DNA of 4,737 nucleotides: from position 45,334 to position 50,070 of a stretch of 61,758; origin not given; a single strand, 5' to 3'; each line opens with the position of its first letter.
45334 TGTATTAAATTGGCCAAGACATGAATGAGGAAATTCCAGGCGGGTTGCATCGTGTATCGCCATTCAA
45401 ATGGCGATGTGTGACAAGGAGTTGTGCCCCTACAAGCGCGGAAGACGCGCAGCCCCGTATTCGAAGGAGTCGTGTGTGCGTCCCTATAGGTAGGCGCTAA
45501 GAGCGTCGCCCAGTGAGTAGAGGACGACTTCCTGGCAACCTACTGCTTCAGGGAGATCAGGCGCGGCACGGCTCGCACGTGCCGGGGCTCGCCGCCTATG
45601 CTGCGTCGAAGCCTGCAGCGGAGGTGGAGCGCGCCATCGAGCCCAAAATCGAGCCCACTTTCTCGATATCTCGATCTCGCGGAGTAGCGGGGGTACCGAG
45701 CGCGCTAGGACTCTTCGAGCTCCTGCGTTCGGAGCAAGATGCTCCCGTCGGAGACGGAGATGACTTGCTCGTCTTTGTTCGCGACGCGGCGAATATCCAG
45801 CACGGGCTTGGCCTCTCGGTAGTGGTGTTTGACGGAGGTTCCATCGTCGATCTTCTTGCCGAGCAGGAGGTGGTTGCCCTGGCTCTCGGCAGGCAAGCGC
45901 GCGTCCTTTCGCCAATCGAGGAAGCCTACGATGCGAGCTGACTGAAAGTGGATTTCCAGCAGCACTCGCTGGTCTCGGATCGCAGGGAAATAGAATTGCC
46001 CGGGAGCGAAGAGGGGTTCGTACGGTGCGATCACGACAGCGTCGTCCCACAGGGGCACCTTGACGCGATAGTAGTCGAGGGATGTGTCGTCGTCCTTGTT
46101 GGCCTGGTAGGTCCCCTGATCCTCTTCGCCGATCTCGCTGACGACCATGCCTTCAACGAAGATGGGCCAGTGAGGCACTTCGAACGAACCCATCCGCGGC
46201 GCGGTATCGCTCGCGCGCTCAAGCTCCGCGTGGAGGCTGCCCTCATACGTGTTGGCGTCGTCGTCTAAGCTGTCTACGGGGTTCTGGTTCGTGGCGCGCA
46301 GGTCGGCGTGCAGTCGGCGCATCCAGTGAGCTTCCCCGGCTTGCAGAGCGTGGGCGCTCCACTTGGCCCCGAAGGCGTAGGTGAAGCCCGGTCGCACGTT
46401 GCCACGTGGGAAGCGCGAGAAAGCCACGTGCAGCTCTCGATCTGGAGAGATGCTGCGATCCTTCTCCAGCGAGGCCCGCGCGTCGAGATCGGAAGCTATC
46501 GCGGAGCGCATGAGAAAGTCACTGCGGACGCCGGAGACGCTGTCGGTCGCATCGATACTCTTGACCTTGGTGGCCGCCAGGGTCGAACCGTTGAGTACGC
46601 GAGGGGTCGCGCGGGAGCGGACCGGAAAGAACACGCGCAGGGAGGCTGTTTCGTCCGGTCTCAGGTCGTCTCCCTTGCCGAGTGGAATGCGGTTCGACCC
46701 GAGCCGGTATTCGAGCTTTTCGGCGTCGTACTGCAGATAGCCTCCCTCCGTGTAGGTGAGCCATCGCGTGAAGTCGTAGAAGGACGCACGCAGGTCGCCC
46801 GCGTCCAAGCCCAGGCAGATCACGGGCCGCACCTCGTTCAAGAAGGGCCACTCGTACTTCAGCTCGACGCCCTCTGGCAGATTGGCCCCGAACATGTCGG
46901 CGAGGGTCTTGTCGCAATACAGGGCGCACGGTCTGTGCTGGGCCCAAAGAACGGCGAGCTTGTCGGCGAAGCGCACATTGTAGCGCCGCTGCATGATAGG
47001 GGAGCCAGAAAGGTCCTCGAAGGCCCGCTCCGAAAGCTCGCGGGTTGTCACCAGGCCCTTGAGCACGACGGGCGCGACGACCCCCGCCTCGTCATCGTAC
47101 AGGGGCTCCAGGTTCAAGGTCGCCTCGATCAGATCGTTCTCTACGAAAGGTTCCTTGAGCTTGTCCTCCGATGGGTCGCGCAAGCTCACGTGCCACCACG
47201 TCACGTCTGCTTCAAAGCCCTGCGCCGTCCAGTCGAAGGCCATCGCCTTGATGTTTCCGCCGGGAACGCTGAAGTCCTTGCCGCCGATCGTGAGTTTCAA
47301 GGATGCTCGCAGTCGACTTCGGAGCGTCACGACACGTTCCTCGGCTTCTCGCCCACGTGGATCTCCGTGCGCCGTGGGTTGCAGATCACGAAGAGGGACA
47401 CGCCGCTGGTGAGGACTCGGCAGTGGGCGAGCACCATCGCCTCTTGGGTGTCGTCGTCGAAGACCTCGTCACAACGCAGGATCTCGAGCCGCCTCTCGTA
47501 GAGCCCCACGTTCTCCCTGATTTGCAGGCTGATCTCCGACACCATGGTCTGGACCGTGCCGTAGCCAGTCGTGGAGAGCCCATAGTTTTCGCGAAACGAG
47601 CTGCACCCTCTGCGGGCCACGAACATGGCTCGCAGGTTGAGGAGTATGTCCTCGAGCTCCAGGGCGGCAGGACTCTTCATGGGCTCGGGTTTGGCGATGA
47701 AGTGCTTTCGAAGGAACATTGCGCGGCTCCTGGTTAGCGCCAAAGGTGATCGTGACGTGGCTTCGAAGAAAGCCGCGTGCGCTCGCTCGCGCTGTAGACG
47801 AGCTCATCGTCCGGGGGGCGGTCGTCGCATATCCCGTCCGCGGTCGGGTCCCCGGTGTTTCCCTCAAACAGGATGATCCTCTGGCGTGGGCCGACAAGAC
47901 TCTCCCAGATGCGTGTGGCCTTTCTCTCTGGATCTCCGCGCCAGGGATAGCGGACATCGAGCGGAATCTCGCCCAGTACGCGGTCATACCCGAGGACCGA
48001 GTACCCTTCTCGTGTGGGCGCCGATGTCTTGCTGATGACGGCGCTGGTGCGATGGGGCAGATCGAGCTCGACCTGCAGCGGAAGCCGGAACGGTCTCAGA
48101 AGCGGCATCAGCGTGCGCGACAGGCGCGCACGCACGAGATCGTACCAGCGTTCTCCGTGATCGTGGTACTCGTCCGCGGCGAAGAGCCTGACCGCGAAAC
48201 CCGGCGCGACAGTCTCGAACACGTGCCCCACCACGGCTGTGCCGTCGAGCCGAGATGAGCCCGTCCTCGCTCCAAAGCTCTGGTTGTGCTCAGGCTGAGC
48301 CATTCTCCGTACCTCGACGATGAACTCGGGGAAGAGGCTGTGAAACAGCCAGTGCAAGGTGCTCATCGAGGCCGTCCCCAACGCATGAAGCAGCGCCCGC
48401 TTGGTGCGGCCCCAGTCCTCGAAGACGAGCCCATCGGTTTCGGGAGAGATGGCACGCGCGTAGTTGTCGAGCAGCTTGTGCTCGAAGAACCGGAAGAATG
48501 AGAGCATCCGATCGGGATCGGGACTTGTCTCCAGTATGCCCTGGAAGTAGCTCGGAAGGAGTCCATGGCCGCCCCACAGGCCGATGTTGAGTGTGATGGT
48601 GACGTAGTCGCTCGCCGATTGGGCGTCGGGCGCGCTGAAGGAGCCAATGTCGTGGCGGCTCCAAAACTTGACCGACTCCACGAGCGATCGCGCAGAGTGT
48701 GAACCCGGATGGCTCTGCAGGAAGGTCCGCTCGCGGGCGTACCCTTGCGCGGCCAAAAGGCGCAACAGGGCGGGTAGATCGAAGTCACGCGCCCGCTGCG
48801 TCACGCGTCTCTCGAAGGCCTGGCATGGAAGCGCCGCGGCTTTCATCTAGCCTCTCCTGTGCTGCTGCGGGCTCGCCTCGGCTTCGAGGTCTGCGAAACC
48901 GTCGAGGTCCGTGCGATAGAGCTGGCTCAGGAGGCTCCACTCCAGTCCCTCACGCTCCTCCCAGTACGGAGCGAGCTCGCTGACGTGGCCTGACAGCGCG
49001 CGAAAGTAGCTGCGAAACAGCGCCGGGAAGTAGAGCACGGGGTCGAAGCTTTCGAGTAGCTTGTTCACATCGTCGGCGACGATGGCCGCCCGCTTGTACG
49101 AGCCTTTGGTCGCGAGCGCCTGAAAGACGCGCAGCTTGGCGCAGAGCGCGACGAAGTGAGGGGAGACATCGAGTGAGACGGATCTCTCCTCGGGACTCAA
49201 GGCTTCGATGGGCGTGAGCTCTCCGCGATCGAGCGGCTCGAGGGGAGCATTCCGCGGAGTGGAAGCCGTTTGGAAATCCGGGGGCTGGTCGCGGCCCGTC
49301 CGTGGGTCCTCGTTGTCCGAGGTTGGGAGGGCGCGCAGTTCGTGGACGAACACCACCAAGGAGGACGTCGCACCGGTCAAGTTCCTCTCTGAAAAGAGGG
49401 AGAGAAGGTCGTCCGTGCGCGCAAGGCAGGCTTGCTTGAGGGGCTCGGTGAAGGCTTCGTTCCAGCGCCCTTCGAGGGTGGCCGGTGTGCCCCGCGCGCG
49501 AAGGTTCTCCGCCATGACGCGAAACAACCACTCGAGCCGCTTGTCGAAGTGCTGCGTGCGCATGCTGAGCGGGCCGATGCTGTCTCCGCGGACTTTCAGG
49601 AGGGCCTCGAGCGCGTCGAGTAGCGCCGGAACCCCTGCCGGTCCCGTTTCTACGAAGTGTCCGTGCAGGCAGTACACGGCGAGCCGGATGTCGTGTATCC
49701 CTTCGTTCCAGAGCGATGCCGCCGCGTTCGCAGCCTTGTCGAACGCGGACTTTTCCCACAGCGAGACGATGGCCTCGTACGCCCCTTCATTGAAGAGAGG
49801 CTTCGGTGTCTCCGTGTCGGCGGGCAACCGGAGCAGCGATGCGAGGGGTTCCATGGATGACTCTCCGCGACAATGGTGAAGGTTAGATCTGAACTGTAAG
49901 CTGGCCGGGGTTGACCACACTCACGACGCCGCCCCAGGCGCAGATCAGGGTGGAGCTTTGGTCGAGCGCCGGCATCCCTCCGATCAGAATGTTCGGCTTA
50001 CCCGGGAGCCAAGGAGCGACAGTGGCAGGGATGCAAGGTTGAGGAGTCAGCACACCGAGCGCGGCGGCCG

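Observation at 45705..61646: Rearranged, highly divergent type VI secretion-like locus with unexplained extra genes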

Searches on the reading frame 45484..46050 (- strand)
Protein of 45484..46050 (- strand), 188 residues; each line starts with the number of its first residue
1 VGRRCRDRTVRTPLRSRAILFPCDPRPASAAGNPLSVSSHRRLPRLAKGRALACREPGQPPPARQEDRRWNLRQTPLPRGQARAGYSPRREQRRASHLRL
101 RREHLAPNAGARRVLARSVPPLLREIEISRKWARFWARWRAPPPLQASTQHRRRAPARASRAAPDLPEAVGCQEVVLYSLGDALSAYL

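Call 4: search_protein_families(library=pfam, proteins=[window:45484-46050:-], max_evalue=0.01)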
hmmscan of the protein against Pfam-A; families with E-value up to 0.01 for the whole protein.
window:45484-46050:- (188 aa): 0 families

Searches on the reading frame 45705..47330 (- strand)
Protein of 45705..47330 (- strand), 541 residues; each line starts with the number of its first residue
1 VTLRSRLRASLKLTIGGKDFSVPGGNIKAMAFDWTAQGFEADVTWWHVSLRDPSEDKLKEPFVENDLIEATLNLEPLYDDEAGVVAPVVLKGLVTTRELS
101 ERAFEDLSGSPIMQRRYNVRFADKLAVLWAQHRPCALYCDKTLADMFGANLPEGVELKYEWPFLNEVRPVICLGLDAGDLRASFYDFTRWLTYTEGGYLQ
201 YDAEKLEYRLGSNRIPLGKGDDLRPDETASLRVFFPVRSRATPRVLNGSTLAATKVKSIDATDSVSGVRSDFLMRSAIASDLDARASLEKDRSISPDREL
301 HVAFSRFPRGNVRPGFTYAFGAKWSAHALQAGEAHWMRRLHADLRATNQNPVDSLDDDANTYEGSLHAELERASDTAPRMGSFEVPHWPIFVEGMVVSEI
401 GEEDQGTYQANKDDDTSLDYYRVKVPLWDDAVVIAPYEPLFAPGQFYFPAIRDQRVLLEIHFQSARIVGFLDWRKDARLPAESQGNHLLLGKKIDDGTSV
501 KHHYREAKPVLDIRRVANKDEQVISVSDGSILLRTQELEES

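Call 4: search_protein_families(library=pfam, proteins=[window:45705-47330:-], max_evalue=0.01)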
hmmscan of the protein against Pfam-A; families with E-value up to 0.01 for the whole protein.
window:45705-47330:- (541 aa): 0 families

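Call 26: search_solved_structures(query=window:45705-47330:-, max_evalue=10)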
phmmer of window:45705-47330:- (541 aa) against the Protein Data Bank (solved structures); distinct sequences matched with E-value up to 10: 1.
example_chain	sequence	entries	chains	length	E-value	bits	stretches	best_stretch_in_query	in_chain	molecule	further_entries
6u9e_A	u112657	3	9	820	0.4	12.6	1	115-187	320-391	PdpA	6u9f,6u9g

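Call 31: search_solved_structures(query=A2, max_evalue=10, show_alignments=1)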
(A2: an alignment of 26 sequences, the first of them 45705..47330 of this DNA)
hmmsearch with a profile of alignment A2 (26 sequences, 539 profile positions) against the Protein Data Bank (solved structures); distinct sequences matched with E-value up to 10: 3.
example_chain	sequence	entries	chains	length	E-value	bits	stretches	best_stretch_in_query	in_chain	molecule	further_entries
6u9e_A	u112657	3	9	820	1e-06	30.8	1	110-208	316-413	PdpA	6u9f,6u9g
2l90_A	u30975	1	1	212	0.73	11.5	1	94-135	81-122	Peptide methionine sulfoxide reductase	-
6agv_A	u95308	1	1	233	0.86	11.3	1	94-135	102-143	Mitochondrial peptide methionine sulfoxide reductase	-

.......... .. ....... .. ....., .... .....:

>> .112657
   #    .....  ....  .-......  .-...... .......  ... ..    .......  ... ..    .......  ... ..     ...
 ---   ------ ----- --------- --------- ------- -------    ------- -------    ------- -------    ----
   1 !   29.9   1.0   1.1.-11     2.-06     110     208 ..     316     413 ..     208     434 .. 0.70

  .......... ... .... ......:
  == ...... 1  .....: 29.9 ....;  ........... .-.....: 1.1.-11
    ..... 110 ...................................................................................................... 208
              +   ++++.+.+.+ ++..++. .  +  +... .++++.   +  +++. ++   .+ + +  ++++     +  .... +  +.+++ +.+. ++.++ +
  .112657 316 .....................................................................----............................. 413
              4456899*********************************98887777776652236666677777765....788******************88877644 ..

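Call 71: search_protein_families(library=ncbifam, proteins=[window:45705-47330:-], max_evalue=0.1)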
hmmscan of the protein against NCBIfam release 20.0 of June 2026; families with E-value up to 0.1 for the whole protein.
window:45705-47330:- (541 aa): 0 families

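Call 74: predict_structure(protein=window:45705-47330:-)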
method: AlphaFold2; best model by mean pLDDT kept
length: 541 residues; sequences in the alignment: 1
mean_pLDDT: 31.1   pTM: 0.23
mean pLDDT of the five models: 31.1, 25.7, 24.9, 24.9, 24.0
residues with pLDDT >= 90: 0; 70-90: 0; 50-70: 1; < 50: 540
segments of 3 or more residues with pLDDT < 50: 1-11, 13-541
pLDDT, mean of each block of 10 residues (from residue 1): 36 47 37 31 33 37 40 43 35 34 30 31 31 31 30 26 27 30 29 29 34 33 27 25 24 24 28 29 33 32 29 28 29 34 33 32 33 28 23 24 31 33 33 31 32 37 35 34 31 29 25 26 27 26 25
secondary structure, 60 per line:
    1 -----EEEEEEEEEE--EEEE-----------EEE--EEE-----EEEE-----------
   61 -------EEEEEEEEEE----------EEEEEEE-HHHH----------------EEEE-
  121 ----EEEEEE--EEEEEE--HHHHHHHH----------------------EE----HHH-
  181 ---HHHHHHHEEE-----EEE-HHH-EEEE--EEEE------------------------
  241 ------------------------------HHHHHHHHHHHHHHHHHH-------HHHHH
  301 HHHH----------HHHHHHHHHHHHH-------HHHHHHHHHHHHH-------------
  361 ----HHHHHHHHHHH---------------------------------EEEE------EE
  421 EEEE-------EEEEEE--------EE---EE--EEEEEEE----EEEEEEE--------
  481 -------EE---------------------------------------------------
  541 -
elements in order: E6-15 E18-21 E33-35 E38-40 E46-49 E68-77 E88-94 H96-99 E116-119 E125-130 E133-138 H141-148 H184-190 E191-193 E199-201 E207-210 E213-216 H271-288 H296-304 H315-327 H335-347 H365-375 E409-412 E419-424 E432-437 E455-461 E466-472

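Call 87: search_protein_families(library=pfam, proteins=[window:45705-47330:-], max_evalue=5)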
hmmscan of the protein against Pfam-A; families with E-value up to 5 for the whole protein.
window:45705-47330:- (541 aa): 2 families
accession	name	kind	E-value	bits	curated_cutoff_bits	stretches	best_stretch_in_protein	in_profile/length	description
PF03906.20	Phage_T7_tail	-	0.03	14.5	25.2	1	510-534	66-90/157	Phage T7 tail fibre protein, N-terminal domain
PF00016.26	RuBisCO_large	-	0.096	12.4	30.1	1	137-195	192-251/299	Ribulose bisphosphate carboxylase large chain, catalytic domain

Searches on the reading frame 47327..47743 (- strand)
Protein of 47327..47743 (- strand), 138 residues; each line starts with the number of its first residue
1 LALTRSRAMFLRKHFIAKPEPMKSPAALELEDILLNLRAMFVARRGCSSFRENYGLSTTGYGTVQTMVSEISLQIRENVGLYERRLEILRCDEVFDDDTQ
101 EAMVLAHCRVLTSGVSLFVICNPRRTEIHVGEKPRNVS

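Call 4: search_protein_families(library=pfam, proteins=[window:47327-47743:-], max_evalue=0.01)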
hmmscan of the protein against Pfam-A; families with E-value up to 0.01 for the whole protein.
window:47327-47743:- (138 aa): 1 family
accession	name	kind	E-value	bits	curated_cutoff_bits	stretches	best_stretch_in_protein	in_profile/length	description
PF04965.19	GPW_gp25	-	0.00074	19.7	27.2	1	31-94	5-70/96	Baseplate wedge protein gp25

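Call 71: search_protein_families(library=ncbifam, proteins=[window:47327-47743:-], max_evalue=0.1)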
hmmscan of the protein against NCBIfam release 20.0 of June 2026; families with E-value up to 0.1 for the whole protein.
window:47327-47743:- (138 aa): 1 family
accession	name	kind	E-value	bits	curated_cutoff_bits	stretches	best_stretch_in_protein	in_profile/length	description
TIGR03357.1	VI_zyme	equivalog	0.00089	18.9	53.2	1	31-103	28-102/133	type VI secretion system baseplate subunit TssE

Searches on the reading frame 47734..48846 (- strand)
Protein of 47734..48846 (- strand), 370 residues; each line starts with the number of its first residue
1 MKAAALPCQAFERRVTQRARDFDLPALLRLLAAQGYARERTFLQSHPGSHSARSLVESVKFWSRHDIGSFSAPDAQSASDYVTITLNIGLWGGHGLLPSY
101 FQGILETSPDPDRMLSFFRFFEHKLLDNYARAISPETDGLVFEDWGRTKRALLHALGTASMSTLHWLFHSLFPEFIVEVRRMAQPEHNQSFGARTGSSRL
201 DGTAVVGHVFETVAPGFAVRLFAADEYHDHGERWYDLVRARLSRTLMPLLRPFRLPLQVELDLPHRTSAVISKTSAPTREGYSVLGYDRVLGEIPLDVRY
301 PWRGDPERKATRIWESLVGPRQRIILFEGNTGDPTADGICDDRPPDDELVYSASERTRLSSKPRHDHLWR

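Call 4: search_protein_families(library=pfam, proteins=[window:47734-48846:-], max_evalue=0.01)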
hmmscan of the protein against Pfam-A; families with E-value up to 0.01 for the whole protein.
window:47734-48846:- (370 aa): 1 family
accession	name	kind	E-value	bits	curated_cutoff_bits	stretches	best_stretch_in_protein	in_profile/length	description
PF06996.16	T6SS_TssG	-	0.00018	21.3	24.6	1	20-133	3-119/304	Type VI secretion, TssG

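Call 71: search_protein_families(library=ncbifam, proteins=[window:47734-48846:-], max_evalue=0.1)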
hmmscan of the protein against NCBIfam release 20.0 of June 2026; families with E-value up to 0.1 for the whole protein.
window:47734-48846:- (370 aa): 0 families

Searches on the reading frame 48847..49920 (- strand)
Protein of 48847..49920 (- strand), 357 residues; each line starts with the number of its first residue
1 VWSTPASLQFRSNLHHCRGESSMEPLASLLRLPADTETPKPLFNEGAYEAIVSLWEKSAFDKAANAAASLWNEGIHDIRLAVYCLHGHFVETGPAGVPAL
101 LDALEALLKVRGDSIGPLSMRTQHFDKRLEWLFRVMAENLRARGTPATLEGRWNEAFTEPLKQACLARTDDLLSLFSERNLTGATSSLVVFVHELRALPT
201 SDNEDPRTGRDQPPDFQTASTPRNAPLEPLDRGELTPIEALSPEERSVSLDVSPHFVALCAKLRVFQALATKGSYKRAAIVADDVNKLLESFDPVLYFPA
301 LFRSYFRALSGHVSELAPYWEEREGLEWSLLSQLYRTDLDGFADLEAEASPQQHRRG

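Call 4: search_protein_families(library=pfam, proteins=[window:48847-49920:-], max_evalue=0.01)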
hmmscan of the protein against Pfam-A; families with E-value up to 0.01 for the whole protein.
window:48847-49920:- (357 aa): 0 families

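Call 43: search_solved_structures(query=A4, max_evalue=10, show_alignments=1)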
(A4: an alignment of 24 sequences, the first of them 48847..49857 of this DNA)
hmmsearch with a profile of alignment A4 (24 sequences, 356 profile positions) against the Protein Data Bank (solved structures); distinct sequences matched with E-value up to 10: 11.
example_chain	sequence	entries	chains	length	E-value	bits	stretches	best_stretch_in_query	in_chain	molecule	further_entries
6rju_A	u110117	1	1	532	0.00011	25.1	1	42-110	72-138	Putative type VI secretion protein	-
4fe8_A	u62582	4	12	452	0.21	14.3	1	159-217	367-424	Maltose-binding periplasmic protein,Huntingtin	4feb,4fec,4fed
6hs5_A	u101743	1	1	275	0.26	14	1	32-96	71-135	TssA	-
2k3j_A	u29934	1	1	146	0.65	12.7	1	161-213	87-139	Mitochondrial intermembrane space import and assembly protein 40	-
8wzb_A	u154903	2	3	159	0.69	12.6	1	150-229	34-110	DPY30 domain containing 2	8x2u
2l0y_A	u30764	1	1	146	0.73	12.5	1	161-213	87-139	Mitochondrial intermembrane space import and assembly protein 40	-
9gqz_A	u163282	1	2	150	0.9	12.2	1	161-218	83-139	Mitochondrial intermembrane space import and assembly protein 40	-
7y3f_1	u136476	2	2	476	3.2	10.4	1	33-77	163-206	Photosystem I reaction center subunit XI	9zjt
7cf9_A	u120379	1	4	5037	5.7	9.6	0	172-230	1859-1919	Ryanodine receptor 1,RyR1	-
6m2w_A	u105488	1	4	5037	5.7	9.6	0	172-230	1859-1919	Ryanodine receptor 1,Ryanodine receptor 1,Ryanodine receptor 1,Ryanodine receptor 1,Ryanod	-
8e0m_A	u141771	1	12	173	6.8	9.3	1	137-241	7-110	BGL15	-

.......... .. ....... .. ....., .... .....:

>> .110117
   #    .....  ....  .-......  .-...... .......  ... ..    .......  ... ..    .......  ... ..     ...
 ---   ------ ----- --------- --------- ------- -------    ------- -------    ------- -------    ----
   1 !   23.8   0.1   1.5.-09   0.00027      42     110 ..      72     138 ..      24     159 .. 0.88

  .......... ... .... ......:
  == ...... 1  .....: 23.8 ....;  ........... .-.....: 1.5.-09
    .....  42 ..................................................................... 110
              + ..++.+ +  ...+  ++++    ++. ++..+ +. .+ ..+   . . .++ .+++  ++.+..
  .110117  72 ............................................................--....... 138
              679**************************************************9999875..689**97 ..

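Call 71: search_protein_families(library=ncbifam, proteins=[window:48847-49857:-], max_evalue=0.1)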
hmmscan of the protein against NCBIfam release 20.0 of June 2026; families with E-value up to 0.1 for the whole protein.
window:48847-49857:- (336 aa): 2 families
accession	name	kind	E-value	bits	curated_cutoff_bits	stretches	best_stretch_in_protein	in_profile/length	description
NF041244.1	IglI_fam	subfamily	6.8e-64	216.5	100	1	28-322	2-289/290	type VI secretion system protein IglI family protein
TIGR03362.1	VI_chp_7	equivalog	0.017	14.2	230.1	1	40-125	46-129/476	type VI secretion system protein TssA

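Call 87: search_protein_families(library=pfam, proteins=[window:48847-49857:-], max_evalue=5)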
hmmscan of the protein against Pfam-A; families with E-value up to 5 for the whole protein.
window:48847-49857:- (336 aa): 2 families
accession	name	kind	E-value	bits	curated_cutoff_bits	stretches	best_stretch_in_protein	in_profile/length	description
PF06812.17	ImpA_N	-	0.0097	16.5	26.9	1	36-109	40-112/119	ImpA, N-terminal, type VI secretion system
PF09548.15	Spore_III_AB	-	0.11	13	32.5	1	101-149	58-106/170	Stage III sporulation protein AB (spore_III_AB)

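Call 97: search_protein_families(library=pfam, alignment_id=A4, max_evalue=0.01)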
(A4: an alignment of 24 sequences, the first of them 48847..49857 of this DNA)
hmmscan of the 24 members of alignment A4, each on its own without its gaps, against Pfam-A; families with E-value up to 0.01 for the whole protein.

A. member 1, window:48847-49857:- (336 aa): 1 family
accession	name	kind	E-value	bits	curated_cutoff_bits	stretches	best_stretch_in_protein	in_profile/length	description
PF06812.17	ImpA_N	-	0.0097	16.5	26.9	0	36-109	40-112/119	ImpA, N-terminal, type VI secretion system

B. families by the number of members that match (of 24 scanned): 3 families
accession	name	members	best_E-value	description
PF06812.17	ImpA_N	13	0.00011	ImpA, N-terminal, type VI secretion system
PF23432.1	DUF7118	1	0.0015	Domain of unknown function (DUF7118)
PF07361.16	Cytochrom_B562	1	0.0071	Cytochrome b562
